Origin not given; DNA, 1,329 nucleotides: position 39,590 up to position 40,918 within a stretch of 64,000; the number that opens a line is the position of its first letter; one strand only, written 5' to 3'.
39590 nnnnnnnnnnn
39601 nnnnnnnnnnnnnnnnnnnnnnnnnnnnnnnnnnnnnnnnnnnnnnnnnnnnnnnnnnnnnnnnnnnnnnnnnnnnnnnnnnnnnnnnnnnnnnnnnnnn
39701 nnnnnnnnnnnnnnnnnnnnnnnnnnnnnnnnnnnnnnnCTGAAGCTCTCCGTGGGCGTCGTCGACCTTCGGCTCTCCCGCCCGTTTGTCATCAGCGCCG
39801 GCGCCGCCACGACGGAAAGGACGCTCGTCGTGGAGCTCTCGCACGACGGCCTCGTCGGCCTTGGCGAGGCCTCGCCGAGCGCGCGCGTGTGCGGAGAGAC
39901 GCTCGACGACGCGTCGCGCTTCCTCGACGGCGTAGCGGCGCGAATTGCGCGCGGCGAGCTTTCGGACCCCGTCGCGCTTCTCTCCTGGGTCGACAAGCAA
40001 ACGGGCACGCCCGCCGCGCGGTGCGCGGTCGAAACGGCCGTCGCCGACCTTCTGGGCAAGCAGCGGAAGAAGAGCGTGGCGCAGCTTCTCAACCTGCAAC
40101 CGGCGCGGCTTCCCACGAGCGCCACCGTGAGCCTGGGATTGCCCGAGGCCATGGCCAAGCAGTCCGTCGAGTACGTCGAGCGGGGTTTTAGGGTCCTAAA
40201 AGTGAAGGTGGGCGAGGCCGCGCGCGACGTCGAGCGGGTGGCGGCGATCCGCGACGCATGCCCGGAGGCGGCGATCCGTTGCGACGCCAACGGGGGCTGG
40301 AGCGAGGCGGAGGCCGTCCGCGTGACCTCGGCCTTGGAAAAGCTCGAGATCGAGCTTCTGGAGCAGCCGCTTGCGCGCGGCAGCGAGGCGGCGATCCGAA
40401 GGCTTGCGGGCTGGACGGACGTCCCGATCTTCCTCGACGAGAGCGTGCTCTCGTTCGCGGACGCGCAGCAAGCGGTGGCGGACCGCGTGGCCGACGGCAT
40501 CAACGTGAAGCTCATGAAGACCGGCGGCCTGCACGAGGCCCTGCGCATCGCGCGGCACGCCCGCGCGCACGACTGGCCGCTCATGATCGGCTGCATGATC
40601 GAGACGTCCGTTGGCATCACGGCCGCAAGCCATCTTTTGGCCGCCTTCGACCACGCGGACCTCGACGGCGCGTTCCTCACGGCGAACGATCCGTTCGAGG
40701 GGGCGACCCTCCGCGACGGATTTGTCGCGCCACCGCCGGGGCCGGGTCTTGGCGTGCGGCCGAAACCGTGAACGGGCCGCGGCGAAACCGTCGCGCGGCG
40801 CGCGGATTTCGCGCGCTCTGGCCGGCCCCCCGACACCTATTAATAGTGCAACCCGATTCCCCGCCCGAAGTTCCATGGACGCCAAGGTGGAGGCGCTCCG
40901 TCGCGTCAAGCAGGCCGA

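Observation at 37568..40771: Head-to-head S8 lipoprotein protease versus a DUF1611 plus dipeptide-epimerase pair, with overlapping divergent start codons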

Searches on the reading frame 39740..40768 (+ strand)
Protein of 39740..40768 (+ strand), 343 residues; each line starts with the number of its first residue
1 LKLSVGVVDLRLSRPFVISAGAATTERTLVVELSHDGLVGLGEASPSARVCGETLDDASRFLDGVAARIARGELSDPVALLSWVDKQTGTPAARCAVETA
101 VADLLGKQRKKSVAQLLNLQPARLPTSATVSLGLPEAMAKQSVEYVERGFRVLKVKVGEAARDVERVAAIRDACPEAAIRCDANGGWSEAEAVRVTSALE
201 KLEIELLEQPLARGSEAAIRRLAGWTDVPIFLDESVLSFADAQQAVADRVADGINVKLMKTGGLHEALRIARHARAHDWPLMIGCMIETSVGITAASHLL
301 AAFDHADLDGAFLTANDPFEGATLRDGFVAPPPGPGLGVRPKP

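Call 6: search_protein_families(library=pfam, proteins=[window:39740-40768:+], max_evalue=0.01)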
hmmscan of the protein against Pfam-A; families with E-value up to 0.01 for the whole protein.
window:39740-40768:+ (343 aa): 2 families
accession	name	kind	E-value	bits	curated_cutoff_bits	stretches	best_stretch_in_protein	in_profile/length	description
PF13378.12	MR_MLE_C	-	7.3e-50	170.1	29.4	1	138-342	2-216/219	Enolase C-terminal domain-like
PF02746.21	MR_MLE_N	-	3.9e-10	40.4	22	1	7-117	6-116/117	Mandelate racemase / muconate lactonizing enzyme, N-terminal domain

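Call 7: search_protein_families(library=ncbifam, proteins=[window:39740-40768:+], max_evalue=0.01)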
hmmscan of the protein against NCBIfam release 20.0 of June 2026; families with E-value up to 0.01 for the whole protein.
window:39740-40768:+ (343 aa): 17 families
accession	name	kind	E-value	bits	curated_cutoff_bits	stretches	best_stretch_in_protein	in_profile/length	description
NF042940.1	racemase_DgcA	equivalog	1.7e-67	227.9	400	1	7-332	5-317/323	N-acetyl-D-Glu racemase DgcA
NF041118.1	A_G_epim_Thtga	equivalog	1e-53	182.7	500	1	10-325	13-334/341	L-Ala-D/L-Glu epimerase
NF011708.0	PRK15129.1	equivalog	7.1e-49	166.5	343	1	12-317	13-307/321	L-Ala-D/L-Glu epimerase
TIGR02534.1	mucon_cyclo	subfamily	1.3e-39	136.3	334.95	1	7-339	8-355/368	muconate/chloromuconate family cycloisomerase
TIGR01928.1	menC_lowGC_arch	equivalog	3.8e-36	124.8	200.65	1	9-312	4-308/325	o-succinylbenzoate synthase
TIGR01927.1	menC_gam_Gplu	equivalog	1.6e-31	109.8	130.55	1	10-310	5-289/307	o-succinylbenzoate synthase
NF002782.0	PRK02901.1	equivalog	1e-28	100.3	288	1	120-308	71-263/328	o-succinylbenzoate synthase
NF043002.1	HProlDhtase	equivalog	8.2e-28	97.3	500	1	88-342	96-355/366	cis-3-hydroxy-L-proline dehydratase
NF002739.0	PRK02714.1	equivalog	1.4e-23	83.9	259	1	10-305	12-292/320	o-succinylbenzoate synthase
NF047820.1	TalGalacDh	equivalog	8.5e-20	71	500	1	93-339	107-354/371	L-talarate/galactarate dehydratase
NF040866.1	AraD_Arch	equivalog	1.6e-19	70.2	650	1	95-317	105-332/372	arabinonate dehydratase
NF003473.0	PRK05105.1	equivalog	2.5e-17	62.9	236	1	24-300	27-287/331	o-succinylbenzoate synthase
NF010624.0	PRK14017.1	equivalog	3.5e-15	56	311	1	95-339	84-350/382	galactonate dehydratase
NF040790.2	glucon_galact_dh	equivalog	2e-14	53.2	750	1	29-280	27-295/390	bifunctional D-gluconate/D-galactonate dehydratase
NF043051.1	ManoateDhtManD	equivalog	7.8e-09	34.8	550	1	178-339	207-373/403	D-mannonate dehydratase ManD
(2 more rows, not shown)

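Call 16: search_solved_structures(query=window:39740-40768:+, max_evalue=1e-20, show_alignments=1)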
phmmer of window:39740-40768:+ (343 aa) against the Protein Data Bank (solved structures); distinct sequences matched with E-value up to 1e-20: 40.
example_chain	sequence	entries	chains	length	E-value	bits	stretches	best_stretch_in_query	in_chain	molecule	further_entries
3jva_A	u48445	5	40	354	7.2e-48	166.9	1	8-323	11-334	Dipeptide Epimerase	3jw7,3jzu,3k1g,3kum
1jpm_A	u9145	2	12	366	3.6e-47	164.6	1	8-339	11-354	L-Ala-D/L-Glu Epimerase | similar to chloromuconate cycloisomerase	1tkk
3iji_A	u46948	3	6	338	3.2e-41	145.1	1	6-339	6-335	Muconate cycloisomerase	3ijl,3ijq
3rit_A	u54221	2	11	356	4.4e-40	141.3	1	10-339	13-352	Dipeptide epimerase | Putative chloromuconate cycloisomerase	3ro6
2zad_A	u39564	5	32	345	6.7e-40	140.7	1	11-327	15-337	Muconate cycloisomerase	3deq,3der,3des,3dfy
2p88_A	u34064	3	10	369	3.9e-39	138.2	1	8-304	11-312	Mandelate racemase/muconate lactonizing enzyme family protein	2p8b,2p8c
4gfi_A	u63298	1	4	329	2e-38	135.9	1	13-333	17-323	Mandelate racemase/muconate lactonizing enzyme family protein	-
3q45_A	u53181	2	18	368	2.7e-38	135.5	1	10-339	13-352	Mandelate racemase/muconate lactonizing enzyme family; possible chloromuconate cycloisomer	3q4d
1jpd_X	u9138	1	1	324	2.9e-38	135.4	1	12-316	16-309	L-Ala-D/L-Glu Epimerase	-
3s5s_A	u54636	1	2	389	3.1e-38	135.2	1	3-329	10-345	Mandelate racemase/muconate lactonizing enzyme family protein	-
3u9i_A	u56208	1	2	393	5.1e-37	131.3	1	3-326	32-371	Mandelate racemase/muconate lactonizing enzyme, C-terminal domain protein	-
3r0k_A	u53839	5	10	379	3.6e-36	128.5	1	4-318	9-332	Enzyme of enolase superfamily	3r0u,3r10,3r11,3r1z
2qde_A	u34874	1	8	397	7.8e-33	117.5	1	23-305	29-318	Mandelate racemase/muconate lactonizing enzyme family protein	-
3ik4_A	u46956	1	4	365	8.6e-31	110.8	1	3-327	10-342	Mandelate racemase/muconate lactonizing protein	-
1nu5_A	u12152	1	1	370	1.6e-28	103.3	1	3-339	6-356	Chloromuconate cycloisomerase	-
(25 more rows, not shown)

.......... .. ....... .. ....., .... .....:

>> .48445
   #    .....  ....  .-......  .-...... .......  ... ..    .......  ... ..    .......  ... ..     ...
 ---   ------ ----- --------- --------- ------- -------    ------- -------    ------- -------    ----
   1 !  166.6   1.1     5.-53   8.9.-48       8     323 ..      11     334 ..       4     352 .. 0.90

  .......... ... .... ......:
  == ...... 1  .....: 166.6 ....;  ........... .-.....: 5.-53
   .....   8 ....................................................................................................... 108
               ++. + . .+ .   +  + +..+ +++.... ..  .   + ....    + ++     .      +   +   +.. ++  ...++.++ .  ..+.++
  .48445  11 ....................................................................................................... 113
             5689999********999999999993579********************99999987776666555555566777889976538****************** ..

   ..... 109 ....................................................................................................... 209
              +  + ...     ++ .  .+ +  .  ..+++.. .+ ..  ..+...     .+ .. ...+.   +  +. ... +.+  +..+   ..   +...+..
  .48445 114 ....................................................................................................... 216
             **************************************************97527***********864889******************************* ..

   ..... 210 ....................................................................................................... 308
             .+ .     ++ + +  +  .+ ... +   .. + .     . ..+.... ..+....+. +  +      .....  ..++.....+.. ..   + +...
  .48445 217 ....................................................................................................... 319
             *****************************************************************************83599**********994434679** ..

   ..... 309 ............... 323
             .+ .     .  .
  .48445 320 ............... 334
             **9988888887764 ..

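Call 30: search_dna_similar(query=window:39752-40768:+, collection=plasmids, mode=protein, max_rows=25)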
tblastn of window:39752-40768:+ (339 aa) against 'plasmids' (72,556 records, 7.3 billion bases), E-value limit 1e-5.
Records with a match: 1035; places in all: 1361; records where one place covers at least 80% of the query: 732.
Best place of each record, by identity: <60% 1035.
By first word of the organism name: Sinorhizobium 140; Rhizobium 130; Agrobacterium 64; Enterobacter 58; Klebsiella 25; Shinella 23; Pantoea 23; Streptomyces 22; Deinococcus 21; Paracoccus 21; and 153 more.
By predicted mobility (MOB-suite, as given by PLSDB): non-mobilizable 562; conjugative 324; mobilizable 149.
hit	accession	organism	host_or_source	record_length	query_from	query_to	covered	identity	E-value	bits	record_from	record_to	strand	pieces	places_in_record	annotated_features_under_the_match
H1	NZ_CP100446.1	Natrinema caseinilyticum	marine sediment,sediment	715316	4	337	99%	37.7%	4e-38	151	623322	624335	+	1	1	dipeptide epimerase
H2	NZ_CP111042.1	Haladaptatus caseinilyticus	cell culture,sediment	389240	4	338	99%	37.0%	2e-40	158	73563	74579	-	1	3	dipeptide epimerase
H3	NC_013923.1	Natrialba magadii ATCC 43099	-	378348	4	339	99%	36.4%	7e-38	150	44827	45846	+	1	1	dipeptide epimerase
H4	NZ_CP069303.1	Shinella sp. PSBB067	monoisolate,Minnesota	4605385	12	328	94%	38.5%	5e-32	134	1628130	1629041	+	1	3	none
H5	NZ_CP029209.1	Nitratireductor sp. OM-1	-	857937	6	334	97%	36.7%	2e-41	161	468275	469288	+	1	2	dipeptide epimerase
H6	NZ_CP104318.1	Streptomyces angustmyceticus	whole organism,soil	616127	3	337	99%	35.9%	8e-34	139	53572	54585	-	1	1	dipeptide epimerase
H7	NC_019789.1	Deinococcus peraridilitoris DSM 19664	-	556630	5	336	98%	35.9%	3e-40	157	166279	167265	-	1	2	dipeptide epimerase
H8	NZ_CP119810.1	Halorussus caseinilyticus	cell culture,coastal saline-alkali land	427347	4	337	99%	35.7%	4e-33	137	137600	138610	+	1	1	dipeptide epimerase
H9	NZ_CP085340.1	Haladaptatus halobius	cell culture,saline soil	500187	4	338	99%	35.5%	1e-39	155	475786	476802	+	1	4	dipeptide epimerase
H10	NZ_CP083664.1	Haloprofundus salinisoli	cell culture,saline soil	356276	4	338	99%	35.4%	6e-36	145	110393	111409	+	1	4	dipeptide epimerase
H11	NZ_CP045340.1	Vibrio sp. THAF190c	pure culture,Surface of a polyethylene ...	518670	6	323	94%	37.2%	8e-30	127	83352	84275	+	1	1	ycjG: N-acetyl-D-Glu racemase DgcA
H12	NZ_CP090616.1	Vibrio pelagius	single cell,surface seawater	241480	6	323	94%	37.0%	4e-34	139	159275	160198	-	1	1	dgcA: N-acetyl-D-Glu racemase DgcA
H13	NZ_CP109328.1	Streptomyces sp. NBC_01591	-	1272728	3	335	98%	35.3%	3e-36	145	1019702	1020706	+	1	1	none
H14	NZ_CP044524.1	Halorussus halophilus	pure culture,marine solar saltern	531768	4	337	99%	35.1%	3e-32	134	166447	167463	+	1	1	dipeptide epimerase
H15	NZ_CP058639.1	Rhodococcus sp. ZPP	cell culture,soil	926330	6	336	98%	35.2%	4e-35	142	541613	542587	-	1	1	dipeptide epimerase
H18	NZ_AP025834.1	Enterobacter hormaechei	Homo sapiens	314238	8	313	90%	37.8%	6e-34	139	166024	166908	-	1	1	ycjG: L-Ala-D/L-Glu epimerase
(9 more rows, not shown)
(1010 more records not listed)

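Call 31: get_annotated_region(hit=H12, flank=5000)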
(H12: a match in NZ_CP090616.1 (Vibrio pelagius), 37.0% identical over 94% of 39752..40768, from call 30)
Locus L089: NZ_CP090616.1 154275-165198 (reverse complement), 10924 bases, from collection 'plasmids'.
description: Vibrio pelagius strain WXL662 plasmid p_1, complete sequence
organism: Vibrio pelagius (NCBI taxid 28169)
taxonomy: Bacteria; Pseudomonadota; Gammaproteobacteria; Vibrionales; Vibrionaceae; Vibrio; Vibrio pelagius
host: -; source: single cell,surface seawater; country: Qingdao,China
typing (MOB-suite, as given by PLSDB): non-mobilizable
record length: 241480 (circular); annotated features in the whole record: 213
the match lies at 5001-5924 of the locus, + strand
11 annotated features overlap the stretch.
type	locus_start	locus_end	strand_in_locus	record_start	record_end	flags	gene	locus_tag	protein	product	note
CDS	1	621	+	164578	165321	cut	-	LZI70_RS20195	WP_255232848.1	hypothetical protein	-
CDS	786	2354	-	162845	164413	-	-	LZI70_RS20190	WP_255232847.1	sensor domain-containing diguanylate cyclase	-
CDS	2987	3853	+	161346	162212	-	-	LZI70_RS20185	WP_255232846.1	LysR family transcriptional regulator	GO:0006355 - regulation of DNA-templated transcription [Evidence IEA]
CDS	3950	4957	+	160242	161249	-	dgcN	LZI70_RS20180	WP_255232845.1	N-acetyltransferase DgcN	-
CDS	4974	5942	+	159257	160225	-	dgcA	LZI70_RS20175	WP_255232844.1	N-acetyl-D-Glu racemase DgcA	-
CDS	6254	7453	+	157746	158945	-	-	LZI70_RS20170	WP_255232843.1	ParA family protein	-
CDS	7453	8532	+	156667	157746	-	-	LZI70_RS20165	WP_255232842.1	ParB family protein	-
CDS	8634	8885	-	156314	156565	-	-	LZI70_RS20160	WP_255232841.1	TIGR03643 family protein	-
CDS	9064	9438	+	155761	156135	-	-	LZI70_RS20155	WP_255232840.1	hypothetical protein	-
CDS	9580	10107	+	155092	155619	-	-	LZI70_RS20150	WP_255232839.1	GNAT family N-acetyltransferase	-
CDS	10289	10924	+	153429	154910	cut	-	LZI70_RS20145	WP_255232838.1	deoxyribodipyrimidine photo-lyase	GO:0006281 - DNA repair [Evidence IEA]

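Call 32: get_annotated_region(hit=H3, flank=6000)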
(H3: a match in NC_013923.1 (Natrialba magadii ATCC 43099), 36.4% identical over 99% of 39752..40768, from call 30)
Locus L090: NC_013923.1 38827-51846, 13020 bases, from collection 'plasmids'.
description: Natrialba magadii ATCC 43099 plasmid pNMAG01, complete sequence
organism: Natrialba magadii ATCC 43099 (NCBI taxid 547559)
taxonomy: Archaea; Euryarchaeota; Halobacteria; Halobacteriales; Natrialbaceae; Natrialba; Natrialba magadii; Natrialba magadii ATCC 43099
host: -; source: -; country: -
typing (MOB-suite, as given by PLSDB): non-mobilizable
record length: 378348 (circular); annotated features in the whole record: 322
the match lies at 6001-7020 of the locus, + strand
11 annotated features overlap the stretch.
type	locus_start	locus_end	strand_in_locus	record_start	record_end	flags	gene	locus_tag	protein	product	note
CDS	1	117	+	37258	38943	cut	-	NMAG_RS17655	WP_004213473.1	oligopeptide/dipeptide ABC transporter ATP-binding protein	GO:0015833 - peptide transport [Evidence IEA]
CDS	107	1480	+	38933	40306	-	dacB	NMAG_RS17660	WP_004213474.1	D-alanyl-D-alanine carboxypeptidase/D-alanyl-D-alanine-endopeptidase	GO:0009252 - peptidoglycan biosynthetic process [Evidence IEA]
CDS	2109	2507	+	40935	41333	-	-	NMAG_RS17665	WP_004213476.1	hypothetical protein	-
CDS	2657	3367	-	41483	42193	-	-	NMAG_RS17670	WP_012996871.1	helix-turn-helix domain-containing protein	-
CDS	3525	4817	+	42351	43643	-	lysA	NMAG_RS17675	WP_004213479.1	diaminopimelate decarboxylase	GO:0009089 - lysine biosynthetic process via diaminopimelate [Evidence IEA]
CDS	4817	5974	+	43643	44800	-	-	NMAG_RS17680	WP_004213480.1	NlpC/P60 family protein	-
CDS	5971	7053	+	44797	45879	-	-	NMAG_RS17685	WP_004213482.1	dipeptide epimerase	-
CDS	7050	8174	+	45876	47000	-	-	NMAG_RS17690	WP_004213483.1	serine hydrolase domain-containing protein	-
CDS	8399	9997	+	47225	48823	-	-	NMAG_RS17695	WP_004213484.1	D-aminoacylase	-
CDS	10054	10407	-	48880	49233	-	-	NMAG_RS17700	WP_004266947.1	hypothetical protein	-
CDS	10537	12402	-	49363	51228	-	-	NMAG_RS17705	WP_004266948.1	S9 family peptidase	-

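Call 33: get_annotated_region(hit=H18, flank=3000)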
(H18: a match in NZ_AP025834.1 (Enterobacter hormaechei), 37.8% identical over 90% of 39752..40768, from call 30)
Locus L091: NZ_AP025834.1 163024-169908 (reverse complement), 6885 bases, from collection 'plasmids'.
description: Enterobacter hormaechei strain FUJ80181 plasmid pFJMB80181_1, complete sequence
organism: Enterobacter hormaechei (NCBI taxid 158836)
taxonomy: Bacteria; Pseudomonadota; Gammaproteobacteria; Enterobacterales; Enterobacteriaceae; Enterobacter; Enterobacter hormaechei
host: -; source: Homo sapiens; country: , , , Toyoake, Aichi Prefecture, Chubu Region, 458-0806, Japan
typing (MOB-suite, as given by PLSDB): conjugative; replicon IncHI2A,rep_cluster_1088; relaxase MOBH; mating-pair formation MPF_F
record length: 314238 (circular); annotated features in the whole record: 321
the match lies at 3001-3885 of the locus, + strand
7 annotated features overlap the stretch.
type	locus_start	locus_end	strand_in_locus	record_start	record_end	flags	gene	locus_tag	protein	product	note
CDS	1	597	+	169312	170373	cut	-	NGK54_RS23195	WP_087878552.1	YcjF family protein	-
CDS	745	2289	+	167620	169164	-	tyrR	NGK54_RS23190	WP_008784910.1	transcriptional regulator TyrR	GO:0006355 - regulation of DNA-templated transcription [Evidence IEA]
CDS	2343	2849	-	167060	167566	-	tpx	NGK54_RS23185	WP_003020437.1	thiol peroxidase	-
CDS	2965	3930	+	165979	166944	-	ycjG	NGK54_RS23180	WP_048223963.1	L-Ala-D/L-Glu epimerase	GO:0009063 - amino acid catabolic process [Evidence IEA]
CDS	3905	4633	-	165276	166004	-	mpaA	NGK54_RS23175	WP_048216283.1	murein tripeptide amidase MpaA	GO:0006508 - proteolysis [Evidence IEA]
CDS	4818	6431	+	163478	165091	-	mppA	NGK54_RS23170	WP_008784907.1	murein tripeptide ABC transporter substrate-binding protein MppA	-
CDS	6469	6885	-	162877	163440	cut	-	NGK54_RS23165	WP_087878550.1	MarR family transcriptional regulator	GO:0006355 - regulation of DNA-templated transcription [Evidence IEA]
